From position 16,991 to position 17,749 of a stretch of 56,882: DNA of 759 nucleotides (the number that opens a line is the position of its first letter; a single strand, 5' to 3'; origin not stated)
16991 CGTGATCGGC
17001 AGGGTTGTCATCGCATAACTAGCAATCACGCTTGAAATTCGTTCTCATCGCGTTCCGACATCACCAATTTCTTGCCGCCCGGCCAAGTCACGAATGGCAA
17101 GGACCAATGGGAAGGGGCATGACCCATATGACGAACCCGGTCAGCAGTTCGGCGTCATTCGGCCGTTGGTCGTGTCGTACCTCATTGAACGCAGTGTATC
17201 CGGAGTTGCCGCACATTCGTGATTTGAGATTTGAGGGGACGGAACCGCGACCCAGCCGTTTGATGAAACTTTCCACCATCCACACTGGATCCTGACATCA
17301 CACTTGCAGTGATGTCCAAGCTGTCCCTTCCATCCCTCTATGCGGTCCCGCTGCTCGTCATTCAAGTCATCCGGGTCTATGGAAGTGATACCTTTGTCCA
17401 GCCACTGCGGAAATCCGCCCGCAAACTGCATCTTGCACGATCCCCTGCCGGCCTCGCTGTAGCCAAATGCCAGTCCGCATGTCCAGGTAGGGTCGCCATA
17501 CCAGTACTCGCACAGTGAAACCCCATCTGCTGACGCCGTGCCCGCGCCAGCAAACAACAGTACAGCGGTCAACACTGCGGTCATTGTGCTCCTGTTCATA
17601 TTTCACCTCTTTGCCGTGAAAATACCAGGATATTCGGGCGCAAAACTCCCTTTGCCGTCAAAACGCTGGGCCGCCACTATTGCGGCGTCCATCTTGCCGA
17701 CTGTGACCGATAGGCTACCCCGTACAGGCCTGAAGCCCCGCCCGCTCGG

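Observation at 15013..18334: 3.3-kb block of five same-strand orphan ORFs between a dadA-like and a tauD-like gene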

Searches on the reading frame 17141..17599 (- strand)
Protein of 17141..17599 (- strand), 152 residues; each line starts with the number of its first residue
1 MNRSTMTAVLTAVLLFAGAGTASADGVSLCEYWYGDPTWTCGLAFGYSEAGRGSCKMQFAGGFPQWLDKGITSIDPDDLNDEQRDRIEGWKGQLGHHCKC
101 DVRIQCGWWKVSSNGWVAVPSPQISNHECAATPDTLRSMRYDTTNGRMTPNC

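Call 3: search_protein_families(library=pfam, proteins=[window:17141-17599:-], max_evalue=1)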
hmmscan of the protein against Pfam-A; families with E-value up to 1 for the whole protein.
window:17141-17599:- (152 aa): 0 families

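Call 4: search_protein_families(library=ncbifam, proteins=[window:17141-17599:-], max_evalue=1)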
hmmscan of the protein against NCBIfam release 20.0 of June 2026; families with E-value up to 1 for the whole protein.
window:17141-17599:- (152 aa): 0 families

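Call 6: search_protein_families(library=padloc, proteins=[window:17141-17599:-], max_evalue=1)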
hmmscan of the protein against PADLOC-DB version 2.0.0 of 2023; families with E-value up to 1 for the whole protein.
window:17141-17599:- (152 aa): 0 families

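Call 7: search_protein_families(library=phrogs, proteins=[window:17141-17599:-], max_evalue=1)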
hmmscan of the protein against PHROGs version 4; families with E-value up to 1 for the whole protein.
window:17141-17599:- (152 aa): 1 family
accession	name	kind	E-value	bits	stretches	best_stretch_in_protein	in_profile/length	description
phrog_19948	-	unknown function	0.11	13.5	1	62-91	36-65/86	-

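Call 16: list_cluster_members(proteins=[window:17144-17599:-, window:16518-16979:-, window:16518-16898:-, window:15641-16213:-, window:15175-15597:-, window:15175-15531:-, window:17606-18421:-, window:17606-18331:-, window:17718-18341:-, window:16273-16728:-])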
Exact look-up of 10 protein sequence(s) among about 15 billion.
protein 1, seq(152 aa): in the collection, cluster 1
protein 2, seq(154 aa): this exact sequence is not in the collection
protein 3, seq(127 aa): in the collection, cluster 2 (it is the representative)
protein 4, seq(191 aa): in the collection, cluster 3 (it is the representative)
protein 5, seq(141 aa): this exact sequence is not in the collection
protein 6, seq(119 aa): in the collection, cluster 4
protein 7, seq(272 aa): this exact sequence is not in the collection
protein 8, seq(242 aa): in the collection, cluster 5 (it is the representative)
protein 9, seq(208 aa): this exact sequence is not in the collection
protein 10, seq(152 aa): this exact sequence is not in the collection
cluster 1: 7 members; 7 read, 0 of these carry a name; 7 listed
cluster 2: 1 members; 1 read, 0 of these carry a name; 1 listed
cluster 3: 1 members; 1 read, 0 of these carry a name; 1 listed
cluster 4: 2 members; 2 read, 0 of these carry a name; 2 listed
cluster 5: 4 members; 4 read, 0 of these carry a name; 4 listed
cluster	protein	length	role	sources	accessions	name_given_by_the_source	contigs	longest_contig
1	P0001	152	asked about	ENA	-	-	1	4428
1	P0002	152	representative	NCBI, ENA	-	-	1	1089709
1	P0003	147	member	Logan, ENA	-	-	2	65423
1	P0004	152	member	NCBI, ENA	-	-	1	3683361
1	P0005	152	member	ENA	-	-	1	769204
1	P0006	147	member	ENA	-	-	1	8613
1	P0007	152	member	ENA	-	-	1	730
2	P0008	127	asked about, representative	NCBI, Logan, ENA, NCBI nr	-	-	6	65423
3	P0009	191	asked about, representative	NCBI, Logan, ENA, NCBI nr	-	-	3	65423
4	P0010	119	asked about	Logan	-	-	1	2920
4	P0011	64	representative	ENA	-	-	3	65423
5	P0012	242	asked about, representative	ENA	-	-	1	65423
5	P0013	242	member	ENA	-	-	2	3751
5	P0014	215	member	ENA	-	-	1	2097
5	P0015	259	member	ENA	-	-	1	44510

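Call 18: find_encoding_contigs(protein=P0004, flank=10000, max_places=6)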
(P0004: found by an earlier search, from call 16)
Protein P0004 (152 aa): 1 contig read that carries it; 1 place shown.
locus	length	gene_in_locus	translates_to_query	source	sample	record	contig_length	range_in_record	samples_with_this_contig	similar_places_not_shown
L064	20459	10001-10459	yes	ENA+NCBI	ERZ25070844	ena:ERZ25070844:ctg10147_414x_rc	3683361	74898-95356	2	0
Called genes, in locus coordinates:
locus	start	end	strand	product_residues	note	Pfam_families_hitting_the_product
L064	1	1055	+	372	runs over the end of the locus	PF25919:BSH_CusB (faint), PF00364:Biotin_lipoyl (faint), PF25917:BSH_RND, PF25954:Beta-barrel_RND_2 (weak), PF25963:Beta-barrel_AAEA, PF25990:Beta-barrel_YknX (weak)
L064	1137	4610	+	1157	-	PF02775:TPP_enzyme_C (faint), PF01558:POR, PF20169:DUF6537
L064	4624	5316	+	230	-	PF00106:adh_short, PF13561:adh_short_C2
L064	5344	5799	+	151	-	PF01220:DHquinase_II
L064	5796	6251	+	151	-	PF25917:BSH_RND (faint), PF00364:Biotin_lipoyl, PF25984:BSH_YknX (faint)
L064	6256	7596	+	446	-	PF00289:Biotin_carb_N, PF02222:ATP-grasp, PF02786:CPSase_L_D2, PF07478:Dala_Dala_lig_C, PF02785:Biotin_carb_C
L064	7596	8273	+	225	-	PF03588:Leu_Phe_trans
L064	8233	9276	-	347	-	PF02668:TauD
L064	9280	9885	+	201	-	-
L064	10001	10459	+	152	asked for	-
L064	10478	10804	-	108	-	-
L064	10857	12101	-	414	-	PF01266:DAO, PF13450:NAD_binding_8 (weak)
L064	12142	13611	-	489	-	PF02386:TrkH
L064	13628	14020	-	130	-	PF04379:DUF525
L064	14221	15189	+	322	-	PF06574:FAD_syn, PF01687:Flavokinase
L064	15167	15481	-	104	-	PF00293:NUDIX, PF14815:NUDIX_4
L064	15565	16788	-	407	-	PF01960:ArgJ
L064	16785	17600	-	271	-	PF13145:Rotamase_2, PF13616:Rotamase_3, PF00639:Rotamase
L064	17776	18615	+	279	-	PF00520:Ion_trans, PF08016:PKD_channel (weak)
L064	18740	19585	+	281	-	PF00135:COesterase (faint), PF20434:BD-FAE, PF07859:Abhydrolase_3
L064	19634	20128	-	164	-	PF13358:DDE_3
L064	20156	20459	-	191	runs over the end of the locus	PF13518:HTH_28 (faint), PF13551:HTH_29, PF13565:HTH_32, PF13592:HTH_33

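Call 21: find_encoding_contigs(protein=P0008, flank=10000, max_places=10)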
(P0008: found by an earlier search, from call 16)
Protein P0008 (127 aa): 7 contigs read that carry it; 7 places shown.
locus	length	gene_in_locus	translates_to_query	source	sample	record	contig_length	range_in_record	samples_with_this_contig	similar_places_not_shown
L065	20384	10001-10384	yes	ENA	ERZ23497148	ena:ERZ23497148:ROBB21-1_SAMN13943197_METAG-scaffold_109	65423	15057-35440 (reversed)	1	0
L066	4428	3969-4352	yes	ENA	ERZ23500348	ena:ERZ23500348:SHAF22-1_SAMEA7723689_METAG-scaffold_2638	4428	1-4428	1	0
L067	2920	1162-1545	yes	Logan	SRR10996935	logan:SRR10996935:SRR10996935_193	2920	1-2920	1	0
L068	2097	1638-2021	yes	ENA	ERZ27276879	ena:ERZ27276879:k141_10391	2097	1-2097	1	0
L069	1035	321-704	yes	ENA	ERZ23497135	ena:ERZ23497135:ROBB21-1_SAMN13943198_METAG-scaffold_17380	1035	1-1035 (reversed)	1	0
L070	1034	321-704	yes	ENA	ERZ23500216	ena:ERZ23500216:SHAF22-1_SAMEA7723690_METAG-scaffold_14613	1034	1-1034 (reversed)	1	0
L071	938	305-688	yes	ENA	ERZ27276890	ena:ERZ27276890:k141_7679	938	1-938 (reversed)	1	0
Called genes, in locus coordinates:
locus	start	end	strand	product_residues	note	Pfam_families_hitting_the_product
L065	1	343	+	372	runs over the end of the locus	PF25919:BSH_CusB (faint), PF00364:Biotin_lipoyl (faint), PF25917:BSH_RND, PF25954:Beta-barrel_RND_2 (weak), PF25963:Beta-barrel_AAEA, PF25990:Beta-barrel_YknX (weak)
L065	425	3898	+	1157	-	PF02775:TPP_enzyme_C (faint), PF01558:POR, PF20169:DUF6537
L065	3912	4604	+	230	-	PF00106:adh_short, PF13561:adh_short_C2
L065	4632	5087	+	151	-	PF01220:DHquinase_II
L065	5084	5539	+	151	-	PF25917:BSH_RND (faint), PF00364:Biotin_lipoyl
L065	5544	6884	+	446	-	PF00289:Biotin_carb_N, PF02786:CPSase_L_D2, PF07478:Dala_Dala_lig_C, PF02222:ATP-grasp, PF02785:Biotin_carb_C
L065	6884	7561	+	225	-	PF03588:Leu_Phe_trans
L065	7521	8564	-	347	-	PF02668:TauD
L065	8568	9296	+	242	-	-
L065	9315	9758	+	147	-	-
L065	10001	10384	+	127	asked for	-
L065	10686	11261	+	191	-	-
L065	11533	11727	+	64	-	-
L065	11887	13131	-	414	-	PF01266:DAO, PF13450:NAD_binding_8 (weak)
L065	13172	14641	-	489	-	PF02386:TrkH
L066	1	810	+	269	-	?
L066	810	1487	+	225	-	PF03588:Leu_Phe_trans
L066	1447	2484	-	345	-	PF02668:TauD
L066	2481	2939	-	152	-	-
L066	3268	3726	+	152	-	-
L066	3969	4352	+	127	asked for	-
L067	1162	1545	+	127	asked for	-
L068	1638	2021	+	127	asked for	-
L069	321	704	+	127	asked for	-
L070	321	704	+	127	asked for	-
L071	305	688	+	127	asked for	-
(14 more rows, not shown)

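Call 22: find_encoding_contigs(protein=P0002, flank=10000, max_places=6)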
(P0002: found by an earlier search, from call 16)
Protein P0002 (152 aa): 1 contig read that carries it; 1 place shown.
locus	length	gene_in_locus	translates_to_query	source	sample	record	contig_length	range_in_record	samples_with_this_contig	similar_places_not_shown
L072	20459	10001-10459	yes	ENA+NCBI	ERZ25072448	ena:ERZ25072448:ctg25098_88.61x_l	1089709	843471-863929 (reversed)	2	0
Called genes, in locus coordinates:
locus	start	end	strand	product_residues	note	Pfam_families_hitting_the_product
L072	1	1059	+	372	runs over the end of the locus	PF25919:BSH_CusB (faint), PF00364:Biotin_lipoyl (faint), PF25917:BSH_RND (weak), PF25973:BSH_CzcB (weak), PF25954:Beta-barrel_RND_2 (weak), PF25963:Beta-barrel_AAEA, PF25990:Beta-barrel_YknX (weak)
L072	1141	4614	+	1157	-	PF02775:TPP_enzyme_C (faint), PF01558:POR, PF20169:DUF6537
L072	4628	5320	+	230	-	PF00106:adh_short, PF13561:adh_short_C2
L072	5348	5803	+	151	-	PF01220:DHquinase_II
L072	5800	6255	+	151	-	PF25917:BSH_RND (faint), PF00364:Biotin_lipoyl, PF25984:BSH_YknX (faint)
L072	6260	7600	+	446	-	PF00289:Biotin_carb_N, PF02222:ATP-grasp, PF02786:CPSase_L_D2, PF07478:Dala_Dala_lig_C, PF02785:Biotin_carb_C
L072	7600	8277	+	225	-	PF03588:Leu_Phe_trans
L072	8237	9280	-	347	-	PF02668:TauD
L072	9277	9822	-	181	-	-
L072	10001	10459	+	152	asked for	-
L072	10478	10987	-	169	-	PF08751:TrwC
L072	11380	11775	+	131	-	-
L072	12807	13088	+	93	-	PF00216:Bac_DNA_binding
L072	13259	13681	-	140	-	-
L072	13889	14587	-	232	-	PF07508:Recombinase, PF13408:Zn_ribbon_recom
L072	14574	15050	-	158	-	PF00239:Resolvase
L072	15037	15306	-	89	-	-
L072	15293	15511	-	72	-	-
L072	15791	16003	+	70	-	-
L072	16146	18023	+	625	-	PF28530:DUF8426, PF07728:AAA_5, PF28529:McrB_lid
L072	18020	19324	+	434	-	PF10117:McrBC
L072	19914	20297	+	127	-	-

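Call 23: find_encoding_contigs(protein=P0005, flank=10000, max_places=6)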
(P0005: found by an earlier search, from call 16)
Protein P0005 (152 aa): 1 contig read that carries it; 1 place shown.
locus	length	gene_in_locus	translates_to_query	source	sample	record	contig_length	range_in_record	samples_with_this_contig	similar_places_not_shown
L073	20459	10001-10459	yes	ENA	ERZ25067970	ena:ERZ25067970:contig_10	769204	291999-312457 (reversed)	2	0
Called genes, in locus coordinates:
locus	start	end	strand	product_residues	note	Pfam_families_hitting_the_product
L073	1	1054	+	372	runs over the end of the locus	PF25919:BSH_CusB (faint), PF00364:Biotin_lipoyl (faint), PF25917:BSH_RND, PF25954:Beta-barrel_RND_2 (weak), PF25963:Beta-barrel_AAEA, PF25990:Beta-barrel_YknX (weak)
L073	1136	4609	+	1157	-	PF02775:TPP_enzyme_C (faint), PF01558:POR, PF20169:DUF6537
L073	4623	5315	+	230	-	PF00106:adh_short, PF13561:adh_short_C2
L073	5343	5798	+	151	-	PF01220:DHquinase_II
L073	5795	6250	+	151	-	PF25917:BSH_RND (faint), PF00364:Biotin_lipoyl, PF25984:BSH_YknX (faint)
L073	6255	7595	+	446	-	PF00289:Biotin_carb_N, PF02222:ATP-grasp, PF02786:CPSase_L_D2, PF07478:Dala_Dala_lig_C, PF02785:Biotin_carb_C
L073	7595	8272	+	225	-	PF03588:Leu_Phe_trans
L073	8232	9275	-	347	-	PF02668:TauD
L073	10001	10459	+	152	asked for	-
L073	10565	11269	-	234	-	PF13604:AAA_30 (faint)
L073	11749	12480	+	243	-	-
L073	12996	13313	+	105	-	-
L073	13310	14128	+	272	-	PF01695:IstB_IS21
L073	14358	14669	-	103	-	PF08751:TrwC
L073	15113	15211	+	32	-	-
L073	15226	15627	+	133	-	PF00126:HTH_1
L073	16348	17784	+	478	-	PF13609:Porin_4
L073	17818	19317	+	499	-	-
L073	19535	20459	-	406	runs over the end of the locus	PF01266:DAO, PF13450:NAD_binding_8 (weak)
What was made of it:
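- On Genomic island or ICE/IME remnant: They are present in the same slot in sister strains: TrwC, AAA_30, IstB_IS21 and Resolvase/Recombinase (calls 22, 23).
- These fillers carry TrwC, AAA_30, IstB_IS21, Resolvase/Recombinase and McrBC hits (calls 22, 23).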

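Call 72: find_homologous_proteins(query=A5, max_evalue=0.01)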
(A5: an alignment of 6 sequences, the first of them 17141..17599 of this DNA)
Query A5 (6 sequences) (152 aa, profile of the alignment): 9 proteins with E <= 0.01 among 1420 candidates.
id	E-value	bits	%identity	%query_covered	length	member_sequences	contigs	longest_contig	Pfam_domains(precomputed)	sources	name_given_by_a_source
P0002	1.0e-99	349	94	100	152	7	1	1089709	-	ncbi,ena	-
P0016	2.0e-86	306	66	100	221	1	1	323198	-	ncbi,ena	-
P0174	1.6e-73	264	64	100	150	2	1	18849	-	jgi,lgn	-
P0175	9.7e-68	245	58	100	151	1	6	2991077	-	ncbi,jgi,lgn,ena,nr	ncbi:MAG: hypothetical protein OXE41_07960 [Gammaproteobacteria bacterium]|nr:hypothetical protein [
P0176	3.7e-64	233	60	100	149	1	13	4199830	-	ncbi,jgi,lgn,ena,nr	ncbi:MAG: hypothetical protein OXD36_16765 [Rhodobacter sp.]|nr:hypothetical protein [Rhodobacter sp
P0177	1.6e-55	205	59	100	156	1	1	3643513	-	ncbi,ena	-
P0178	1.6e-51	192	53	94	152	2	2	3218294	-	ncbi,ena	-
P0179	1.1e-45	173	51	100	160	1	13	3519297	-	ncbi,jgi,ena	-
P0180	4.6e-22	97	37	85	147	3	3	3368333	-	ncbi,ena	-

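Call 75: find_encoding_contigs(protein=P0176, flank=6000, max_places=4)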
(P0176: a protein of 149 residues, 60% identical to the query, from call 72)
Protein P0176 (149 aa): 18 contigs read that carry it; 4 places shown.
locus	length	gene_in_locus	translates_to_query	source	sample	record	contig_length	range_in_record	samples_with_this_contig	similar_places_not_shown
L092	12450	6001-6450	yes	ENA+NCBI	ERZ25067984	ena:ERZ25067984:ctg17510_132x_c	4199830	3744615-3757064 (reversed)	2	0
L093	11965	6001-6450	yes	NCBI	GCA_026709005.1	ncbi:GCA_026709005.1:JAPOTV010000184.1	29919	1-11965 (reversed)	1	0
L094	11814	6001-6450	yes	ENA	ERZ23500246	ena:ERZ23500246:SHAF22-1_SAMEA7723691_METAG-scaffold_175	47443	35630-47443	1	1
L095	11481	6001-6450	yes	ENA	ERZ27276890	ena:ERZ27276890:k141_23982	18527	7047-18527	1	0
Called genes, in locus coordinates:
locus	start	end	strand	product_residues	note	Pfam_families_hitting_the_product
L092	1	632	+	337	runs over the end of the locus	PF13280:WYL, PF25583:WCX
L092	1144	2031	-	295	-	PF00892:EamA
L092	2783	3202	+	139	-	PF01475:FUR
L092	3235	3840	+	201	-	PF00892:EamA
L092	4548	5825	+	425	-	PF03952:Enolase_N, PF00113:Enolase_C, PF13378:MR_MLE_C (weak)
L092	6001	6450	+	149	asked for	-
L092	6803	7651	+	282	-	-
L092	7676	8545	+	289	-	-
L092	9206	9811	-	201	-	PF02661:Fic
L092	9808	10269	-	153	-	-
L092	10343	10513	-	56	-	-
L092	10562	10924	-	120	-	PF12762:DDE_Tnp_IS1595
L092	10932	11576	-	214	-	PF12762:DDE_Tnp_IS1595 (weak)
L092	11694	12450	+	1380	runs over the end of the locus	PF03160:Calx-beta (faint)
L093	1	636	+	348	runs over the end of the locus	PF13280:WYL, PF25583:WCX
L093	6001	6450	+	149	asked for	-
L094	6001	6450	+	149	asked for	-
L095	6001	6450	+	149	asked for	-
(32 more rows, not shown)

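Call 76: find_encoding_contigs(protein=P0175, flank=6000, max_places=3)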
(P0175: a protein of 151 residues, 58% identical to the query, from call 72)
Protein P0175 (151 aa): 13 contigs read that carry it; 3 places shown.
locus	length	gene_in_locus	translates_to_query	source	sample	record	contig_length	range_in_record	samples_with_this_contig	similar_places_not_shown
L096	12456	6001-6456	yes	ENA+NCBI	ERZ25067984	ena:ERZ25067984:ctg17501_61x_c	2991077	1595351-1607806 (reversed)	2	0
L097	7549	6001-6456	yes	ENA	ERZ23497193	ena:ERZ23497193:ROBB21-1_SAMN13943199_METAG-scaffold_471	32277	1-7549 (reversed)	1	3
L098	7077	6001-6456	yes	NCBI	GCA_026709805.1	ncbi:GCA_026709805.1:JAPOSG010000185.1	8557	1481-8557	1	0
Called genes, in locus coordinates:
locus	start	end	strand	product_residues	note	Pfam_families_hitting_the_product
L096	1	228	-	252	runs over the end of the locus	PF23441:SDR (weak), PF00106:adh_short, PF08659:KR, PF13561:adh_short_C2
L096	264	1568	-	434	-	PF00815:Histidinol_dh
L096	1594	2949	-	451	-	PF06808:DctM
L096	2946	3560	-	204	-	PF04290:DctQ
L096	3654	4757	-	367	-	PF03480:DctP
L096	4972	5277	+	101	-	-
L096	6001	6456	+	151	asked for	-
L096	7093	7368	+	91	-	PF03937:Sdh5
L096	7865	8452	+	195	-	-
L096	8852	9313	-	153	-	PF06073:DUF934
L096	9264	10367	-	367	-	PF01077:NIR_SIR, PF03460:NIR_SIR_ferr, PF01077:NIR_SIR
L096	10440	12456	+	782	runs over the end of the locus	PF14236:DruA, PF14706:Tnp_DNA_bind, PF01609:DDE_Tnp_1, PF02281:Dimer_Tnp_Tn5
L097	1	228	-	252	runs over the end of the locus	PF23441:SDR (weak), PF00106:adh_short, PF08659:KR, PF13561:adh_short_C2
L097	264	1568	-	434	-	PF00815:Histidinol_dh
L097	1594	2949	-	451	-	PF06808:DctM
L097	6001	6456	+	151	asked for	-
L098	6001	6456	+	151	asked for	-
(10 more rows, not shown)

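Call 79: search_protein_families(library=pfam, proteins=[L072:9277-9822:-, L064:9280-9885:+, L066:2481-2939:-, L072:11380-11775:+, L073:17818-19317:+, L072:13259-13681:-], max_evalue=0.1)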
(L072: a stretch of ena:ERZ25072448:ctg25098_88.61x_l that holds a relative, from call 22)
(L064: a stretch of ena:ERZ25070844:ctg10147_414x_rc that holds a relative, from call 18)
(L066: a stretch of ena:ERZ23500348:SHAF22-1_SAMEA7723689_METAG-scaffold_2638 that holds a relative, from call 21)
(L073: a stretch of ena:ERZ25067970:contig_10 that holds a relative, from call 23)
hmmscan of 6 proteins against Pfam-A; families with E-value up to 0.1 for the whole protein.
L072:9277-9822:- (181 aa): 0 families

L064:9280-9885:+ (201 aa): 0 families

L066:2481-2939:- (152 aa): 0 families

L072:11380-11775:+ (131 aa): 0 families

L073:17818-19317:+ (499 aa): 0 families

L072:13259-13681:- (140 aa): 3 families
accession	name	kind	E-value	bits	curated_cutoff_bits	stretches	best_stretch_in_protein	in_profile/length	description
PF12728.13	HTH_17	-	0.0002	22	27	1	68-111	3-44/51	Helix-turn-helix domain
PF13411.12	MerR_1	-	0.01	16.4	21.6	1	68-94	2-28/69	MerR HTH family regulatory protein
PF00376.29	MerR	-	0.042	14.1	28.2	1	68-94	1-27/38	MerR family regulatory protein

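Call 80: predict_structure(alignment_id=A6)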
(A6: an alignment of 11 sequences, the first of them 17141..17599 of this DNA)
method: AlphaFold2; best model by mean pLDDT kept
length: 152 residues; sequences in the alignment: 11
mean_pLDDT: 77.2   pTM: 0.66
mean pLDDT of the five models: 77.2, 77.0, 76.5, 74.7, 74.0
residues with pLDDT >= 90: 38; 70-90: 77; 50-70: 13; < 50: 24
segments of 3 or more residues with pLDDT < 50: 1-24
pLDDT, mean of each block of 10 residues (from residue 1): 38 36 62 86 92 83 65 78 87 84 90 83 90 93 90 80
secondary structure, 60 per line:
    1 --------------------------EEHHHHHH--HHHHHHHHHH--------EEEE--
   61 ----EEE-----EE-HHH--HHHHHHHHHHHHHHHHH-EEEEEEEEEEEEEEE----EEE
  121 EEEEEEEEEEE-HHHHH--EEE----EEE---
elements in order: H29-34 H37-46 E55-58 E65-67 H81-97 E99-113 E118-131 H133-137 E140-142 E147-149
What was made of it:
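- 17141..17599 (-): ORF2: an intact gene for a 152-aa secreted protein with 8 Cys. It belongs to a small unnamed family. AF2 gives pLDDT 77 overall and about 85 for the mature part (call 80).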

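Call 86: fold_search(model_id=the predicted structure, library=pdb)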
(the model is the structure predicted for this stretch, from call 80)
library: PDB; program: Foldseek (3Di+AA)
matches with E <= 10: 250; with E <= 0.001: 0
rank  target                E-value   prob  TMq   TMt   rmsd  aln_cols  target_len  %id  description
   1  9pe0_A                6.8e-01  0.12  0.16  0.11  15.2        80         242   14  CryoEM structure of the GSDME pore, C27 (released 2026-03-25)
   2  6qw6_63               8.1e-01  0.08  0.14  0.20   5.5        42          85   12  Structure of the human U5.U4/U6 tri-snRNP at 2.9A resolution. (released 2019-04-17)
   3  9dei_E                1.2e+00  0.20  0.20  0.25  11.1        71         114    4  Trypanosoma brucei mitochondrial RNA-editing catalytic complex 1, U-deletion (RECC1) (released 2026-01-21)
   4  3tqy_C                1.2e+00  0.07  0.17  0.22  10.9        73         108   11  Structure of a single-stranded DNA-binding protein (ssb), from Coxiella burnetii (released 2011-09-21)
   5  3hm2_B                1.2e+00  0.15  0.15  0.14  15.2        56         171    9  Crystal Structure of Putative Precorrin-6Y C5,15-Methyltransferase Targeted Domain from Corynebacterium diphtheriae (released 2009-07-07)
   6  8y3v_B                1.3e+00  0.08  0.11  0.12   6.2        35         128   17  The self-assembled nanotube of CPC46A/Q70V (released 2024-11-06)
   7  3hm2_F                1.4e+00  0.13  0.15  0.14  15.2        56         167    7  Crystal Structure of Putative Precorrin-6Y C5,15-Methyltransferase Targeted Domain from Corynebacterium diphtheriae (released 2009-07-07)
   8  9fp8_A                1.4e+00  0.06  0.14  0.14  15.1        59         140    7  Crystal structure of Anopheles gambiae actin depolymerizing factor (released 2025-02-19)
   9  6yf7_AA               1.6e+00  0.16  0.14  0.17   4.7        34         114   18  Virus-like particle of bacteriophage AC (released 2020-09-02)
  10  8dol_D                1.6e+00  0.08  0.16  0.06   9.7        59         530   22  Mechanism of regulation of the Helicobacter pylori Cagbeta ATPase by CagZ (released 2023-02-15)
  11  4zor_E                1.7e+00  0.08  0.12  0.13   5.8        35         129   17  The structure of the S37P MS2 viral capsid assembly. (released 2016-09-07)
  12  3tqy_A                1.9e+00  0.05  0.17  0.22  10.6        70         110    8  Structure of a single-stranded DNA-binding protein (ssb), from Coxiella burnetii (released 2011-09-21)
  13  6yfb_AA               1.9e+00  0.02  0.15  0.15  15.1       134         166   12  Virus-like particle of bacteriophage AVE016 (released 2020-09-02)
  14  3d2o_B                2.0e+00  0.06  0.14  0.10  13.8        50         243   10  Crystal Structure of Manganese-metallated GTP Cyclohydrolase Type IB (released 2009-05-12)
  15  5loc_B                2.0e+00  0.06  0.15  0.09  10.7        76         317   10  Crystal structure of the engineered D-Amino Acid Dehydrogenase (DAADH) (released 2017-08-16)
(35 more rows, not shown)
